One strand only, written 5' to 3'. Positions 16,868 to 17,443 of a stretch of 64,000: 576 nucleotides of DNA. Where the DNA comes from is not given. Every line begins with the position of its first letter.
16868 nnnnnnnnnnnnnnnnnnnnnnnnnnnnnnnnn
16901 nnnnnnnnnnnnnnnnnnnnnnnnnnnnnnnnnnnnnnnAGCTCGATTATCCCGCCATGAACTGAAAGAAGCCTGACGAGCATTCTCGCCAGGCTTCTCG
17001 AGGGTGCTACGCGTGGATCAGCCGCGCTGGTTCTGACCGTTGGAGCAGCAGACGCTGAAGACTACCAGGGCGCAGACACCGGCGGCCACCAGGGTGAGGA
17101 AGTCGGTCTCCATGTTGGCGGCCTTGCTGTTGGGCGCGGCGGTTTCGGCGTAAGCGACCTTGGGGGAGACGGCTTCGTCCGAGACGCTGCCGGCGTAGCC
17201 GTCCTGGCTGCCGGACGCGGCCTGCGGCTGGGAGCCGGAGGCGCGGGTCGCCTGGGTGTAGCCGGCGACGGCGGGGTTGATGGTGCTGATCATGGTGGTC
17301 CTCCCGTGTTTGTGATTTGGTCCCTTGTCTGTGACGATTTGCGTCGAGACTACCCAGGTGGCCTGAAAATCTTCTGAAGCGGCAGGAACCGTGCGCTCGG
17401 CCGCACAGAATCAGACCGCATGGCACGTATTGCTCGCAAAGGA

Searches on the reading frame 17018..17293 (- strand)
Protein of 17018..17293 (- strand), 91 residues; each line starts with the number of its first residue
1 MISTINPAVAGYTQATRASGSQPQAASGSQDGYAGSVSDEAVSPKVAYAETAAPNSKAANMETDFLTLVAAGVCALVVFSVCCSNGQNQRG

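Call 22: search_protein_families(library=pfam, proteins=[window:17018-17293:-], max_evalue=0.01)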
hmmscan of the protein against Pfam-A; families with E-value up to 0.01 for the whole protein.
window:17018-17293:- (91 aa): 0 families

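Call 62: search_protein_families(library=padloc, proteins=[window:17018-17293:-], max_evalue=0.01)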
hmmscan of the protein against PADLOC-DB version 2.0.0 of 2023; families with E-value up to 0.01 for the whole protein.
window:17018-17293:- (91 aa): 0 families

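Call 85: find_homologous_proteins(query=A3, max_evalue=0.01)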
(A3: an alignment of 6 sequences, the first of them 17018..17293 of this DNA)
Query A3 (6 sequences) (91 aa, profile of the alignment): 12 proteins with E <= 0.01 among 2527 candidates.
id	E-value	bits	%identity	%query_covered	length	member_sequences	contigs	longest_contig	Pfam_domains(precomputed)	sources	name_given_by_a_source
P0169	6.7e-33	131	100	100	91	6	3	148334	-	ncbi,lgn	ncbi:MAG: hypothetical protein AMXMBFR33_13450 [Candidatus Xenobia bacterium]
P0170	7.9e-33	130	63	89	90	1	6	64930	-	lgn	-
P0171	2.4e-31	126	62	58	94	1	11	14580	-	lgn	-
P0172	8.8e-30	121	53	88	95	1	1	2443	-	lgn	-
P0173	8.8e-29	117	63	93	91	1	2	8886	-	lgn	-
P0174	6.3e-27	111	55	97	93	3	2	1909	-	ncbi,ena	-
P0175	5.3e-23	99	33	63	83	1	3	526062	-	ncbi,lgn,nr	ncbi:MAG: hypothetical protein KF760_04585 [Candidatus Eremiobacteraeota bacterium]|nr:hypothetical 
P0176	2.0e-19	87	33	63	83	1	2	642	-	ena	-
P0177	2.0e-19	87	31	68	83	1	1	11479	-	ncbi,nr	ncbi:MAG: hypothetical protein HY319_19880 [Armatimonadetes bacterium]|nr:hypothetical protein [Arma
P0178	5.1e-18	83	33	69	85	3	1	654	-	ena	-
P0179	4.8e-16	77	33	67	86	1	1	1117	-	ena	-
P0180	9.4e-10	56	-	-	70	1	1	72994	-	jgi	jgi:hypothetical protein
